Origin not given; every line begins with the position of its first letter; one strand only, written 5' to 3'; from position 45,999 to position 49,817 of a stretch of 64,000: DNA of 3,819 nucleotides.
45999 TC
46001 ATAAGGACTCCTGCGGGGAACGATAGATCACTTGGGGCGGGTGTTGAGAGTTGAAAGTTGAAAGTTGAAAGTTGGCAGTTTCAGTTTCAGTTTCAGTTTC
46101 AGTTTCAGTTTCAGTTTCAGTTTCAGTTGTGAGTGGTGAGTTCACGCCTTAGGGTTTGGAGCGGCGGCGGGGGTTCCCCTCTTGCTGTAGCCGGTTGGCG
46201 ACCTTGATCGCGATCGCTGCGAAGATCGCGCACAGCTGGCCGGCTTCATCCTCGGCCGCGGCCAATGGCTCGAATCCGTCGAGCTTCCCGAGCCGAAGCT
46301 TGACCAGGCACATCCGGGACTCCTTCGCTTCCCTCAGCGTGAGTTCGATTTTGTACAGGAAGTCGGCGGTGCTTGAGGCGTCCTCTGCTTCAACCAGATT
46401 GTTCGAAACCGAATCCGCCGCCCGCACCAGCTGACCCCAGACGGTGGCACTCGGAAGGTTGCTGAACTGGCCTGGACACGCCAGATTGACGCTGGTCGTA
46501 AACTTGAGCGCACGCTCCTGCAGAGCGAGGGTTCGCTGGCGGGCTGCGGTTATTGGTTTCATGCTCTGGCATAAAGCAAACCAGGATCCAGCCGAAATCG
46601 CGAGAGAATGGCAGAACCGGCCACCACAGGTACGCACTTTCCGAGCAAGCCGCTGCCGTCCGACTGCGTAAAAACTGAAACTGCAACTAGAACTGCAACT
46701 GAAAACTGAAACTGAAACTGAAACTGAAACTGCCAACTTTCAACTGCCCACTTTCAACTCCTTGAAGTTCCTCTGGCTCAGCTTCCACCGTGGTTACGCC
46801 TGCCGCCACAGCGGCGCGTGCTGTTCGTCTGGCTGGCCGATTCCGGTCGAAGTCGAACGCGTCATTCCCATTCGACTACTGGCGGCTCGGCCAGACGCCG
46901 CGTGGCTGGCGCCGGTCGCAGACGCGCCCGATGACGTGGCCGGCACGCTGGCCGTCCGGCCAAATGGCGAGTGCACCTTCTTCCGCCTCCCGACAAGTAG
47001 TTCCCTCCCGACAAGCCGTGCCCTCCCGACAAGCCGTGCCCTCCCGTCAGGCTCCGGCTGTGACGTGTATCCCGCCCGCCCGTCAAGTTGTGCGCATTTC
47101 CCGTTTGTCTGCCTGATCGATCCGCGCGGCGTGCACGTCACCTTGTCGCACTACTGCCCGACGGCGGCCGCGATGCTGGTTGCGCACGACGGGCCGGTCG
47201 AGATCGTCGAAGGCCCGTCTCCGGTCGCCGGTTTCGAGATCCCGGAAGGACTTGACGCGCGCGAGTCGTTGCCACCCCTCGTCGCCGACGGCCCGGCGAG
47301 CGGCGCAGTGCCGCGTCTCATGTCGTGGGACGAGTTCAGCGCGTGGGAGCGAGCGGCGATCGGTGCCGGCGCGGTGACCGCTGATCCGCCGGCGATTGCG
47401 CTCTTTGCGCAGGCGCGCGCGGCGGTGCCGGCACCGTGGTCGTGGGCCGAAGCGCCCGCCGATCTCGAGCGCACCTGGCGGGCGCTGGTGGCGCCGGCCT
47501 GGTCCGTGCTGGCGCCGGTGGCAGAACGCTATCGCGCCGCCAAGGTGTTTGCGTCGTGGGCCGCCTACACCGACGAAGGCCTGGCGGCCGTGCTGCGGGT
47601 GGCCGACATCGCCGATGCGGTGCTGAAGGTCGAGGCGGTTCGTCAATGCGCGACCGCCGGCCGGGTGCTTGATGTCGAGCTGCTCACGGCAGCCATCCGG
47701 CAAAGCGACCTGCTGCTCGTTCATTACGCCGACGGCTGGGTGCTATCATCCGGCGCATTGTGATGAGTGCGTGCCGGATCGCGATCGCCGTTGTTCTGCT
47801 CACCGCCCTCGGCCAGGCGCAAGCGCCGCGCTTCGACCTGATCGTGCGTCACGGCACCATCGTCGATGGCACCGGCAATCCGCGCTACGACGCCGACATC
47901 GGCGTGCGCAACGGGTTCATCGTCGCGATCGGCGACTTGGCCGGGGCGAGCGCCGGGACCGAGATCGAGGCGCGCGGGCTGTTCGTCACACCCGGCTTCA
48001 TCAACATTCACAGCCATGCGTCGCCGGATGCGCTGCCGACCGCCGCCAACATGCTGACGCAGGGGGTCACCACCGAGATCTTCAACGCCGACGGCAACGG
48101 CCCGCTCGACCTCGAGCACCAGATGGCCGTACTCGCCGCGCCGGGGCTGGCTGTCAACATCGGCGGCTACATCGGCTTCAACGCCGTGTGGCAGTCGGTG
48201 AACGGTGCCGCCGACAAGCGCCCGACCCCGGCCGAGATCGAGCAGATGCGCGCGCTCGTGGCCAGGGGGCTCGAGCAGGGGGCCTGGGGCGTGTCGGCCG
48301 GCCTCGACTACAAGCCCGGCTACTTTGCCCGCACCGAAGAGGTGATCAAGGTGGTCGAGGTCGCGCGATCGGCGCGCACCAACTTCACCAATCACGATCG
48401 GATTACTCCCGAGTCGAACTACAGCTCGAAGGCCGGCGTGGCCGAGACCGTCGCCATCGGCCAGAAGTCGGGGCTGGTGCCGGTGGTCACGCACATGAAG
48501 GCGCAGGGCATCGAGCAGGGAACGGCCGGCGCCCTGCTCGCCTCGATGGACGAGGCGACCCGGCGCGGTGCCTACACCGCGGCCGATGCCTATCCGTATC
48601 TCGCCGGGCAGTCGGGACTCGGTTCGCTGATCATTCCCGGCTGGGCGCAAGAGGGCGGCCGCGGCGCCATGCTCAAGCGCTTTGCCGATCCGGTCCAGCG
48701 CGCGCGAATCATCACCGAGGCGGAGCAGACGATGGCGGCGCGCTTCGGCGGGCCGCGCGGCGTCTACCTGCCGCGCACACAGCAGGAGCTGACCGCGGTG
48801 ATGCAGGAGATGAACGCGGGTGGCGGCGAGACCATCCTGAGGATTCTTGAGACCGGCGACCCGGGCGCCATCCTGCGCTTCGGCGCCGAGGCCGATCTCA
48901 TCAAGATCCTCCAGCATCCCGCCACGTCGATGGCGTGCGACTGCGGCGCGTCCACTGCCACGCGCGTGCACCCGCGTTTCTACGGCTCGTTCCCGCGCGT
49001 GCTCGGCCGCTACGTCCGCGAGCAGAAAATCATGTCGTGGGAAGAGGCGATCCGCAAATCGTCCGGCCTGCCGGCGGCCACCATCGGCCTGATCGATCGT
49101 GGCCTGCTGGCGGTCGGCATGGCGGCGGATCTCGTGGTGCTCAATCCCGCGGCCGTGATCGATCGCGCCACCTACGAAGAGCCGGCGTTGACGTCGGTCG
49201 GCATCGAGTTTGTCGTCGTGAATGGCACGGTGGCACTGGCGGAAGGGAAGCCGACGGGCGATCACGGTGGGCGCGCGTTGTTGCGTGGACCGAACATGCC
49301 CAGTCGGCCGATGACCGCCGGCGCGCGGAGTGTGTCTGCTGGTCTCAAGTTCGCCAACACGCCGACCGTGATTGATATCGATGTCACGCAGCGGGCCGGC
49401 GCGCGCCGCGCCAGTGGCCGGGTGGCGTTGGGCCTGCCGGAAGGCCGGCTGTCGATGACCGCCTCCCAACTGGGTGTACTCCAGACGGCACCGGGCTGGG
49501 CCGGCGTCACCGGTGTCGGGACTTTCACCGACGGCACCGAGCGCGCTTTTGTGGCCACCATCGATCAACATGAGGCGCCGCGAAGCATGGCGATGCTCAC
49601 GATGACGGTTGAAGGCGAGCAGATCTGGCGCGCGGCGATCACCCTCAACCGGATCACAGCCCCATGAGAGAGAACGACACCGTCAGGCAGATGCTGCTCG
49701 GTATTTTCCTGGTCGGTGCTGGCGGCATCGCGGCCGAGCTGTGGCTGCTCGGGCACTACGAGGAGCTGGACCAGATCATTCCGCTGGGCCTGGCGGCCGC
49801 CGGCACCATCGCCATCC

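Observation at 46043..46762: Four-helix-bundle ('23S rRNA IVS protein') gene in a ~720-bp cassette bracketed by ~85-bp inverted arms made of microsatellites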

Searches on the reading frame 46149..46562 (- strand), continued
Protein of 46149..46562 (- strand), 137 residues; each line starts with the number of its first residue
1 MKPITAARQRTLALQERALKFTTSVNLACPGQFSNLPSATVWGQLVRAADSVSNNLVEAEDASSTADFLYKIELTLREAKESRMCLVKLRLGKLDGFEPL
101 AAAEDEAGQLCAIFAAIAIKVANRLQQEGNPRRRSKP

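Call 74: find_related_loci(query=A6, collection=genome_contigs, flank=1200)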
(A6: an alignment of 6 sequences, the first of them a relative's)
Query A6 (128 aa) in genome_contigs; peptide patterns used: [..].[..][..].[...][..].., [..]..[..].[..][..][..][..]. (x = any residue, [..] = any of these).
600 stretches matched a pattern (row limit reached: there are more); 595 encode a relative of the query (tblastn E <= 1e-3); the best 80 are kept; 80 distinct loci.
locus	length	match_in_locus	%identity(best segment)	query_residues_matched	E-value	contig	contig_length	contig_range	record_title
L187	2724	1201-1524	60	4-111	1e-42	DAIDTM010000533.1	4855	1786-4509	MAG TPA_asm: Anaerolineae bacterium isolate clean1805 k141_106005, whole genome shotgun sequence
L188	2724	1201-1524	57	4-111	2e-41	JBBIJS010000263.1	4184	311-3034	MAG: Chloroflexota bacterium isolate EPF170215_bin_168 NODE_20895_length_4184_cov_11.867522, whole genome shotgun sequen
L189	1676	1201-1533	58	7-118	6e-40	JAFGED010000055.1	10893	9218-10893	MAG: Anaerolineae bacterium isolate Zod_Metabat.1210 k87_676740, whole genome shotgun sequence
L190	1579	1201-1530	58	8-118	1e-37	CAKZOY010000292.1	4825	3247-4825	MAG TPA_asm: uncultured Chloroflexi bacterium isolate SRR5214706_bin.33_CONCOCT_v1.1_MAG genome assembly, contig: ERZ174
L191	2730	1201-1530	53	6-115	4e-36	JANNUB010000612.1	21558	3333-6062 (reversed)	MAG: Ignavibacteriota bacterium isolate SOY_30_metabat_287 SOY_30_k141_4084674, whole genome shotgun sequence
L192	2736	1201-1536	52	5-119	1e-34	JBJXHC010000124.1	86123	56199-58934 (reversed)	MAG: Bacteroidota bacterium isolate F1F2.bin.124 k127_3996692, whole genome shotgun sequence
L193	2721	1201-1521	49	5-111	6e-32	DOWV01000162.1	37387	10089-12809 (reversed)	MAG TPA_asm: Bacteroidetes bacterium isolate UBA9647 contig_15418, whole genome shotgun sequence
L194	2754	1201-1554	44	1-119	4e-32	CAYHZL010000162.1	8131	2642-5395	MAG TPA_asm: uncultured Chitinophagaceae bacterium isolate ERP119705_co16_460 genome assembly, contig: NODE_7025_length_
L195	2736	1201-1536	51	7-117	1e-31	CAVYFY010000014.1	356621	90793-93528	MAG: uncultured Planctomycetota bacterium isolate MFD04463.bin.2.12 genome assembly, contig: contig_33165, whole genome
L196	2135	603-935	47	7-118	3e-31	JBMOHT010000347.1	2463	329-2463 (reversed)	MAG: Bacteroidota bacterium isolate Deming_bin.369 contig180667, whole genome shotgun sequence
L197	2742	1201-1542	43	5-119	2e-31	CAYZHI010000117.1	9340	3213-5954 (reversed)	MAG TPA_asm: uncultured Caldilineaceae bacterium isolate binchicken_co58_133 genome assembly, contig: NODE_5748_length_9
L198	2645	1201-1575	48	3-124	2e-30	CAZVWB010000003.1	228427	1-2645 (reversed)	MAG TPA_asm: uncultured Planctomycetales bacterium isolate SRP287051_co2_4 genome assembly, contig: NODE_68_length_22842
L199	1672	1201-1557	48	5-122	1e-30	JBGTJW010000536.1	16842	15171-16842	MAG: Stenomitos sp. isolate JTS-RE299 k141_12338949, whole genome shotgun sequence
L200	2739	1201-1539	48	6-117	1e-30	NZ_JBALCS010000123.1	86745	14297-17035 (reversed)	MAG: Nostoc sp. isolate P12567 bin 1 NODE_39_length_86745_cov_215.107340, whole genome shotgun sequence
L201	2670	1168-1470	53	7-108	1e-30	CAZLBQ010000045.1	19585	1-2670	MAG TPA_asm: uncultured Anaerolineales bacterium isolate binchicken_co60_4 genome assembly, contig: NODE_4006_length_195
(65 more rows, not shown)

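Call 100: find_encoding_contigs(protein=P0001, flank=10000, max_places=1)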
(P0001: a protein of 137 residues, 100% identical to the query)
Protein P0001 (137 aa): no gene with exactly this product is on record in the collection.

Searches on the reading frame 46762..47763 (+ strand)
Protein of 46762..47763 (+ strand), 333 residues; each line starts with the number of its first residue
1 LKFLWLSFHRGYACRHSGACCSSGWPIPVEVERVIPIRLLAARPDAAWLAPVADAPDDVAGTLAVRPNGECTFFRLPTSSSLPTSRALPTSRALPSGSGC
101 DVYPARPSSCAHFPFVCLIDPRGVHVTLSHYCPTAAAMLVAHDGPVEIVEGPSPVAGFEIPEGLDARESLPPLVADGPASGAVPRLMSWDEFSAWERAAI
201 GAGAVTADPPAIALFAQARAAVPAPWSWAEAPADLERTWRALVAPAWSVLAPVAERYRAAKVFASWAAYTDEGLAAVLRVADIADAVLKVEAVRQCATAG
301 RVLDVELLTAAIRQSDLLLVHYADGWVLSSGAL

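Call 5: search_protein_families(library=pfam, proteins=[window:46762-47763:+], max_evalue=0.01)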
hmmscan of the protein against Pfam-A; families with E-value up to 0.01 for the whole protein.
window:46762-47763:+ (333 aa): 0 families

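Call 6: search_protein_families(library=ncbifam, proteins=[window:46762-47763:+], max_evalue=0.01)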
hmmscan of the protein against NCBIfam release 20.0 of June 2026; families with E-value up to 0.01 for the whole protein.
window:46762-47763:+ (333 aa): 0 families

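Call 62: find_homologous_proteins(query=window:46762-47760:+, max_evalue=1e-20)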
Query window:46762-47760:+ (333 aa): 1172 proteins with E <= 1e-20 among 8000 candidates; the best 120 are listed.
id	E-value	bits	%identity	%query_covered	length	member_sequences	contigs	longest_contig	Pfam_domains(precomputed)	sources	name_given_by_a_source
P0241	4.5e-144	498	100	70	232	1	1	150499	-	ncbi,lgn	-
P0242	8.8e-141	487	71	99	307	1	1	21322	-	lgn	-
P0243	2.7e-140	485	69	100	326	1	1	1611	-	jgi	-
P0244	8.1e-140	484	70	99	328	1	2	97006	-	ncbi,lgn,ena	-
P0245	1.4e-139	483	69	100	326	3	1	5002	-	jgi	jgi:Fe-S-cluster containining protein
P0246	3.2e-139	482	69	99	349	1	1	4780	-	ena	-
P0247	2.1e-137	476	70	99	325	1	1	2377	-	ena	-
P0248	2.2e-137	476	68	99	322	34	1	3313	-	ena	-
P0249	7.2e-133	461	66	99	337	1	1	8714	-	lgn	-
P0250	9.5e-133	461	67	99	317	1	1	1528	-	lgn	-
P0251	1.2e-132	460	69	99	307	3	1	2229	-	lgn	-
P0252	2.8e-132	459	66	99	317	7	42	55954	PF03692.21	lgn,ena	-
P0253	4.6e-132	458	67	99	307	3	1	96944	PF03692.21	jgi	jgi:Fe-S-cluster containining protein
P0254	6.3e-131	455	66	100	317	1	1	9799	PF03692.21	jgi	jgi:Fe-S-cluster containining protein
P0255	8.0e-131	454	67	99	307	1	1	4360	-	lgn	-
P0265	7.5e-125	435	64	99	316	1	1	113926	-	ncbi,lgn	ncbi:MAG: YkgJ family cysteine cluster protein [Vicinamibacterales bacterium]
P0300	2.6e-102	361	54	97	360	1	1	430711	-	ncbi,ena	-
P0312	3.0e-98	347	55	99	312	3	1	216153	-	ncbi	ncbi:MAG: hypothetical protein WC815_16215 [Vicinamibacterales bacterium]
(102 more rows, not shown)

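Call 63: find_encoding_contigs(protein=P0244, flank=2500, max_places=1)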
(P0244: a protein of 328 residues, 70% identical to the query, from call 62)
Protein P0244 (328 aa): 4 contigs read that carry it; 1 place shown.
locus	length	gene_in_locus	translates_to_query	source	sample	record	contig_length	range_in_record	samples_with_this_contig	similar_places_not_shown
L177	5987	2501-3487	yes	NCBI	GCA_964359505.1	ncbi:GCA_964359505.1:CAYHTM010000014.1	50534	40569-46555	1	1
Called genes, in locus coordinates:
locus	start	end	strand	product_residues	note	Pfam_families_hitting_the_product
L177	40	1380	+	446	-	PF00324:AA_permease, PF13520:AA_permease_2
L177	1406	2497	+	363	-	PF00155:Aminotran_1_2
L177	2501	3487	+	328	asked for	-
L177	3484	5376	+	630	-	PF07969:Amidohydro_3, PF01979:Amidohydro_1 (weak)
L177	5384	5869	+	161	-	-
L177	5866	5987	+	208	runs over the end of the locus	PF12836:HHH_3 (weak), PF00633:HHH (faint)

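Call 64: find_encoding_contigs(protein=P0265, flank=2500, max_places=1)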
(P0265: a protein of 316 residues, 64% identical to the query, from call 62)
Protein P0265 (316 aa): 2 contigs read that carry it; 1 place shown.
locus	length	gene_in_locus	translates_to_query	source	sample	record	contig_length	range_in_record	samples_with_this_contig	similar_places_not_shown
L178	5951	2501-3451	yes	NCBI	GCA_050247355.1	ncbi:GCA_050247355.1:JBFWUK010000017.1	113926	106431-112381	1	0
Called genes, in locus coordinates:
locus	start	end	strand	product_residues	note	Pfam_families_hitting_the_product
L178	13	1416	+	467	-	PF00324:AA_permease, PF13520:AA_permease_2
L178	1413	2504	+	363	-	PF00155:Aminotran_1_2, PF01212:Beta_elim_lyase (weak)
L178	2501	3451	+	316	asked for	-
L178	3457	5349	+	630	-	PF01979:Amidohydro_1 (faint), PF07969:Amidohydro_3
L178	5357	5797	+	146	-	-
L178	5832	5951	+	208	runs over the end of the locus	PF12836:HHH_3 (weak), PF00633:HHH (faint), PF03934:T2SSK (faint)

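Call 65: find_encoding_contigs(protein=P0312, flank=2500, max_places=1)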
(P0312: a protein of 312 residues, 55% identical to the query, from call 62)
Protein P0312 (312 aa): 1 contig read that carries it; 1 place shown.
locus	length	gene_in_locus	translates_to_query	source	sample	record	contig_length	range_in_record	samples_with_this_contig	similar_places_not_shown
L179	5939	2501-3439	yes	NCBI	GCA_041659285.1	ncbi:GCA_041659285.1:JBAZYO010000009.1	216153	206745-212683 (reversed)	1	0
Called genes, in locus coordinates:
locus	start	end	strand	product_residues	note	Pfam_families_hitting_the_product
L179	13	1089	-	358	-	PF00155:Aminotran_1_2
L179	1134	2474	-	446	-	PF00324:AA_permease, PF13520:AA_permease_2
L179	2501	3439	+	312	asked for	-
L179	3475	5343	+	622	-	PF07969:Amidohydro_3, PF01979:Amidohydro_1 (faint)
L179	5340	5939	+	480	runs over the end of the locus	PF00144:Beta-lactamase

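Call 66: find_encoding_contigs(protein=P0300, flank=2500, max_places=1)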
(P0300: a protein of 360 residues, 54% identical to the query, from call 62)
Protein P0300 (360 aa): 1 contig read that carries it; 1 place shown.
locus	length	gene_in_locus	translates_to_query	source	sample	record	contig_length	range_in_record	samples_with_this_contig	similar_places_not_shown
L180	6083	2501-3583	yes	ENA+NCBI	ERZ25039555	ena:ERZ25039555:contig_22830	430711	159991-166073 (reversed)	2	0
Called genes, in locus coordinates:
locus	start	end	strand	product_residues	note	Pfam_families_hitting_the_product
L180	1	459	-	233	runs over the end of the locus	PF07478:Dala_Dala_lig_C (weak)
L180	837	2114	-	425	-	PF00578:AhpC-TSA, PF08534:Redoxin, PF13905:Thioredoxin_8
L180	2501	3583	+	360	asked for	-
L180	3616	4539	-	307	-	PF02633:Creatininase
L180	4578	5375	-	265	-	PF13354:Beta-lactamase2, PF01042:Ribonuc_L-PSP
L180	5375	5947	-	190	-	PF13354:Beta-lactamase2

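Call 68: find_encoding_contigs(protein=P0252, flank=2200, max_places=6)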
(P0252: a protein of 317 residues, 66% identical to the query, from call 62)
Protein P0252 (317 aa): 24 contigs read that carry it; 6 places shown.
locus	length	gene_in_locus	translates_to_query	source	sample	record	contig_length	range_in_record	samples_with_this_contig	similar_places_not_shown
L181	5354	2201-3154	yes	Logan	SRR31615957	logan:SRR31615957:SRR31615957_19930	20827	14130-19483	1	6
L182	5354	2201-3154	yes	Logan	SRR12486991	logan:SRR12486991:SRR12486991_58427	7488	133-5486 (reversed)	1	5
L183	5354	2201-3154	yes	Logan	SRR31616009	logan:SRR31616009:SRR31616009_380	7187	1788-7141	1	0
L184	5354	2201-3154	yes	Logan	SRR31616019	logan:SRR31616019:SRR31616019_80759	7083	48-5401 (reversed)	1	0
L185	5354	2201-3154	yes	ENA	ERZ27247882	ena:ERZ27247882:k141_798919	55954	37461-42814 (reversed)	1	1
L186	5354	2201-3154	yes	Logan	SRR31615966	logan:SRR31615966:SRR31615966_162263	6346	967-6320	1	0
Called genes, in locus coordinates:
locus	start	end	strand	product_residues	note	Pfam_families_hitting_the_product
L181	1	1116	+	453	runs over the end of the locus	PF00324:AA_permease, PF13520:AA_permease_2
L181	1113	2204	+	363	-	PF00155:Aminotran_1_2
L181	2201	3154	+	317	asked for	PF03692:CxxCxxCC (faint)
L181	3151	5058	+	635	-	PF01979:Amidohydro_1 (faint), PF07969:Amidohydro_3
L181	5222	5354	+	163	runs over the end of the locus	PF01641:SelR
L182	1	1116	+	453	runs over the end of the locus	PF00324:AA_permease, PF13520:AA_permease_2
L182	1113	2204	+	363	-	PF00155:Aminotran_1_2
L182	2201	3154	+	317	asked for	PF03692:CxxCxxCC (faint)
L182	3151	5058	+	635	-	PF01979:Amidohydro_1 (faint), PF07969:Amidohydro_3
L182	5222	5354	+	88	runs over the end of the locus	?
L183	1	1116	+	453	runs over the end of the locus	PF00324:AA_permease, PF13520:AA_permease_2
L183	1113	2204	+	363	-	PF00155:Aminotran_1_2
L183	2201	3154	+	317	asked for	PF03692:CxxCxxCC (faint)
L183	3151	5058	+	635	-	PF01979:Amidohydro_1 (faint), PF07969:Amidohydro_3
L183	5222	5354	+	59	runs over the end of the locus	?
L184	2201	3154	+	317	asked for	PF03692:CxxCxxCC (faint)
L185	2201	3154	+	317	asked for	PF03692:CxxCxxCC (faint)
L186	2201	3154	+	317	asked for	PF03692:CxxCxxCC (faint)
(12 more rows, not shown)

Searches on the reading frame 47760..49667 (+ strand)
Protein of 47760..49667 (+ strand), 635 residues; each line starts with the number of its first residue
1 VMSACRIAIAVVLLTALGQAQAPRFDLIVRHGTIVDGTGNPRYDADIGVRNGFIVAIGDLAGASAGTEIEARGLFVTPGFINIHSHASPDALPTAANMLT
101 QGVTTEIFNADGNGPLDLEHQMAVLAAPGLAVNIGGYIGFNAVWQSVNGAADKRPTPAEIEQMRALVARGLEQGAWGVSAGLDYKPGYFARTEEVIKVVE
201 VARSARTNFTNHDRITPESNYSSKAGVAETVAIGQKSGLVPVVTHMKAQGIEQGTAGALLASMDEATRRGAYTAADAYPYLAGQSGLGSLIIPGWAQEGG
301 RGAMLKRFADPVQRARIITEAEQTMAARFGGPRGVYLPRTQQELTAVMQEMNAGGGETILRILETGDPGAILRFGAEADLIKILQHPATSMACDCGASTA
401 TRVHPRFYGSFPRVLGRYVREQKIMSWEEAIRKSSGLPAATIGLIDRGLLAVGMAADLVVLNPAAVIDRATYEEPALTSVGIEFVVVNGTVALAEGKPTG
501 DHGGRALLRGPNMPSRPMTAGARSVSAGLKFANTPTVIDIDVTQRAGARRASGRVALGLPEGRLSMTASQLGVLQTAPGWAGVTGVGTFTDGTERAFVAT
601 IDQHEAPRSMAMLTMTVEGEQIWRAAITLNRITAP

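Call 101: search_protein_families(library=pfam, proteins=[window:47760-49667:+], max_evalue=0.0001)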
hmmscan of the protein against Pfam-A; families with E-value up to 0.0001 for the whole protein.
window:47760-49667:+ (635 aa): 2 families
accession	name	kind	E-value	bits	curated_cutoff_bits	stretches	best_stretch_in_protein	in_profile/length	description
PF07969.17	Amidohydro_3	-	1.8e-18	67.7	29.7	1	403-491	382-470/472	Amidohydrolase family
PF01979.26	Amidohydro_1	-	1.3e-07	31.7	25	0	420-489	276-342/345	Amidohydrolase family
